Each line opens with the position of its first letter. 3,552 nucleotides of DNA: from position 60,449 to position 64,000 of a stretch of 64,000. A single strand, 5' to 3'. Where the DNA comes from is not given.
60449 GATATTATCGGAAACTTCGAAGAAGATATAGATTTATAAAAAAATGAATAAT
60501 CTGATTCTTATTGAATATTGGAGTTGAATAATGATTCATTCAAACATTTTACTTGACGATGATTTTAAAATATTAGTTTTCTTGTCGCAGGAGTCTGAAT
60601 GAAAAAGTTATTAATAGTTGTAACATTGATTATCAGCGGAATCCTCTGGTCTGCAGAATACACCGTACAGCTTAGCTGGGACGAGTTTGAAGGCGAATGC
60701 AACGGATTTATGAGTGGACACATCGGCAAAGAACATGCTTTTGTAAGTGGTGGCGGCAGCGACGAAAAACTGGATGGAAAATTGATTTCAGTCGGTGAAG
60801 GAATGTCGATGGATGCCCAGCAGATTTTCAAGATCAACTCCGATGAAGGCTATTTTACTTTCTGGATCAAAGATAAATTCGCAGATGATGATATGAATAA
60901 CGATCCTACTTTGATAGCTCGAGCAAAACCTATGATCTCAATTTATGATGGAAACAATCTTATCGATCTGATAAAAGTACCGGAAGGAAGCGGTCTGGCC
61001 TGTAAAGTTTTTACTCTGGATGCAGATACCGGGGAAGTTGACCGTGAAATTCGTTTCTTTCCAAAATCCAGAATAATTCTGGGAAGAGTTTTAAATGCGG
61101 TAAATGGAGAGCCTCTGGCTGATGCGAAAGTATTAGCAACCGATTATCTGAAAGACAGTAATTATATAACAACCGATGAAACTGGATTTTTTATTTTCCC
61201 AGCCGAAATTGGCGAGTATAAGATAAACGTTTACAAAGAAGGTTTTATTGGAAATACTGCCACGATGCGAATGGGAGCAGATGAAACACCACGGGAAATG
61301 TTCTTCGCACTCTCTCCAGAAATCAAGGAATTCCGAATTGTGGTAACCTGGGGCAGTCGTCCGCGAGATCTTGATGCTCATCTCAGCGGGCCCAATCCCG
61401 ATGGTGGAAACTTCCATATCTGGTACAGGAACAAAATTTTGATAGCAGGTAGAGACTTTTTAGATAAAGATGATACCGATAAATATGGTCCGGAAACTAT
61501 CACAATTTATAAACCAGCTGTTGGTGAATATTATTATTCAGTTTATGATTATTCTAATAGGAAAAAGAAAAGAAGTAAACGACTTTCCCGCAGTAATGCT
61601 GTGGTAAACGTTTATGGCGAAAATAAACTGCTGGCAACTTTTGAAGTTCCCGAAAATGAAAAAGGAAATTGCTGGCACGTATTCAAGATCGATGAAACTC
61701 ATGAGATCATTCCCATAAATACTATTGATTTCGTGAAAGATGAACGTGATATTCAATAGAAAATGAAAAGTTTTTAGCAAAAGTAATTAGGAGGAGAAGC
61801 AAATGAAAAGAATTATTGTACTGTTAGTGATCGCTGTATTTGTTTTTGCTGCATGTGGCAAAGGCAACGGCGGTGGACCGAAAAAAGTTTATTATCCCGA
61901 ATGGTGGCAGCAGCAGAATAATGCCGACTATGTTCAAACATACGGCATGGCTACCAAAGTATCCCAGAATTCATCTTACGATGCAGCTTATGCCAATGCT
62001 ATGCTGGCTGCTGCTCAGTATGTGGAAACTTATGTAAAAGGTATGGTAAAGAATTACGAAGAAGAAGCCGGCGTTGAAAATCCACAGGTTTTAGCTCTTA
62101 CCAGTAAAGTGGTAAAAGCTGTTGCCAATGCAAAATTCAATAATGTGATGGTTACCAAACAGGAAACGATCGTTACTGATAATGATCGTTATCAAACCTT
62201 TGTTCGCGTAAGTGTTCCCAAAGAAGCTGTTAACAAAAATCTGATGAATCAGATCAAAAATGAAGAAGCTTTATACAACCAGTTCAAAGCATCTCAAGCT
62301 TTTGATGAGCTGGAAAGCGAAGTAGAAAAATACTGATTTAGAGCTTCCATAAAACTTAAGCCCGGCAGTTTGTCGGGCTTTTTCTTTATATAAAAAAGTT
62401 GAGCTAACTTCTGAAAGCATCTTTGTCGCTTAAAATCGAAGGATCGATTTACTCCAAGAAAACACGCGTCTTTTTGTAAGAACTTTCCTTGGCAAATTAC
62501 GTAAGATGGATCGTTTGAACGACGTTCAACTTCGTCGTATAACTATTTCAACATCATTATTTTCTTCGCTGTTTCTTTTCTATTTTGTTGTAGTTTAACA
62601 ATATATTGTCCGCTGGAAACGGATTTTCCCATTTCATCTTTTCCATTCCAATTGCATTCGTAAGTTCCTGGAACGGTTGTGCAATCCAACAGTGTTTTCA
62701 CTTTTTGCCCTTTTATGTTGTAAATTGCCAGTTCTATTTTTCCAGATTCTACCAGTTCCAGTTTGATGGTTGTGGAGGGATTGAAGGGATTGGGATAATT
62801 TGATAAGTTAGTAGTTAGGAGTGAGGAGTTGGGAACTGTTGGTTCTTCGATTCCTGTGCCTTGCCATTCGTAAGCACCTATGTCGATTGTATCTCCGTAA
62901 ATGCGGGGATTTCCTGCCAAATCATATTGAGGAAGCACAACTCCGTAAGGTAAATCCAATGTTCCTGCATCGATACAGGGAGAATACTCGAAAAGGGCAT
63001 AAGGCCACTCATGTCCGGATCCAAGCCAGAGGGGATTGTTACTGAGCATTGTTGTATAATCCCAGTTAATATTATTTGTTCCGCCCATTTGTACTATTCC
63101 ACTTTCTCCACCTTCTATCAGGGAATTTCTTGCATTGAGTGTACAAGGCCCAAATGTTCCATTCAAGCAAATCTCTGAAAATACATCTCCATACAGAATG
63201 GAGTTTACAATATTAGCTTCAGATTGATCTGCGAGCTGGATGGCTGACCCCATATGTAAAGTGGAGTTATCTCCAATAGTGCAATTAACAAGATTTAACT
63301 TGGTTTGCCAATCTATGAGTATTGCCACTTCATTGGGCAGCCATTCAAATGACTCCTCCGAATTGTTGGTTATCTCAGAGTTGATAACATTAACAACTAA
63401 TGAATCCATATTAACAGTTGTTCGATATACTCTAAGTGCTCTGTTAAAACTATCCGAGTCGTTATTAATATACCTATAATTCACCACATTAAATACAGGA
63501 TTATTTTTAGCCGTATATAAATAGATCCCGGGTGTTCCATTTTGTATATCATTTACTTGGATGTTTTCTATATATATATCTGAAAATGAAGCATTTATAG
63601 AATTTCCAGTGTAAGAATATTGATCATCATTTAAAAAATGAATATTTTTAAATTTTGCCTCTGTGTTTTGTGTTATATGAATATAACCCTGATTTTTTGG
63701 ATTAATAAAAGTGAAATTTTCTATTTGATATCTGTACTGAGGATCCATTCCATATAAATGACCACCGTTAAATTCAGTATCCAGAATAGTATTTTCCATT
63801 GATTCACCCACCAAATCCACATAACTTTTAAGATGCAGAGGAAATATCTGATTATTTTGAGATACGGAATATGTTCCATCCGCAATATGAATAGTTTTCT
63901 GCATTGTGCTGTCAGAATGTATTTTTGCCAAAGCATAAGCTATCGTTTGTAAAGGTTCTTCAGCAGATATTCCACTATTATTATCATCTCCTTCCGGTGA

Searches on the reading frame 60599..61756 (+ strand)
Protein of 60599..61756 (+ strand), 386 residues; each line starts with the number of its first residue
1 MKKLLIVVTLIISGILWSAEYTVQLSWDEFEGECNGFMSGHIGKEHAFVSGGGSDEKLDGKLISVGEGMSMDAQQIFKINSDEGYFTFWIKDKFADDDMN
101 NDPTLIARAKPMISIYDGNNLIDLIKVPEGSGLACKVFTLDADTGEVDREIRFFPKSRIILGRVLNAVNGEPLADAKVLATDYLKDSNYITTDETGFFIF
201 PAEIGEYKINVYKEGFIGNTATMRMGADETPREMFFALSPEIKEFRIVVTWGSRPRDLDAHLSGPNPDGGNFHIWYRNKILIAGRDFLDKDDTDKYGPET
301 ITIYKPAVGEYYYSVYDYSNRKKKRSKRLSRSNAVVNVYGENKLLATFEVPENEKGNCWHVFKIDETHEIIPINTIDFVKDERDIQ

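Call 84: search_protein_families(library=pfam, max_evalue=0.00001, proteins=[window:60599-61756:+])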
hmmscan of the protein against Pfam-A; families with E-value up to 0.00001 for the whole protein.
window:60599-61756:+ (386 aa): 1 family
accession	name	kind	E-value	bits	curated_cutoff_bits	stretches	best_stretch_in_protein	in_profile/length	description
PF13620.12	CarboxypepD_reg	-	1.4e-08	35.4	32.3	1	160-231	2-75/82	Carboxypeptidase regulatory-like domain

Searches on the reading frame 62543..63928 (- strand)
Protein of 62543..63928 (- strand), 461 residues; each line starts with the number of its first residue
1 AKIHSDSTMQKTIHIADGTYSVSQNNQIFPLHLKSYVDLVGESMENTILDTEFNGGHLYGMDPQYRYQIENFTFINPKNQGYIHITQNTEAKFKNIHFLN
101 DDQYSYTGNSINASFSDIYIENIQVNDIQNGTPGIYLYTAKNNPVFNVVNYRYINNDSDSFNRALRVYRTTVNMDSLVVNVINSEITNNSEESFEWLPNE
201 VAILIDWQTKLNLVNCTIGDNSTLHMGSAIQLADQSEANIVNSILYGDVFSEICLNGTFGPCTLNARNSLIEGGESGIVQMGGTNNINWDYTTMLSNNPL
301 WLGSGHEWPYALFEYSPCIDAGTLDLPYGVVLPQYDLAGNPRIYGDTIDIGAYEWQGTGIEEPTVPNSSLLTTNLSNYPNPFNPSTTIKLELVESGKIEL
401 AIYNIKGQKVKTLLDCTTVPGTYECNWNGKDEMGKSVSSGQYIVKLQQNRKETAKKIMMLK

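Call 84: search_protein_families(library=pfam, max_evalue=0.00001, proteins=[window:62543-63928:-])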
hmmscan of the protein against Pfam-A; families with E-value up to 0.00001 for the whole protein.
window:62543-63928:- (461 aa): 2 families
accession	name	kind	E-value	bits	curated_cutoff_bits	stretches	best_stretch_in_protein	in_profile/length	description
PF13860.13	FlgD_ig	-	4.6e-08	33.4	27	1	395-450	22-77/79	FlgD Ig-like domain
PF18962.6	Por_Secre_tail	-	1.4e-07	32.2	27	1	378-458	2-74/75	Secretion system C-terminal sorting domain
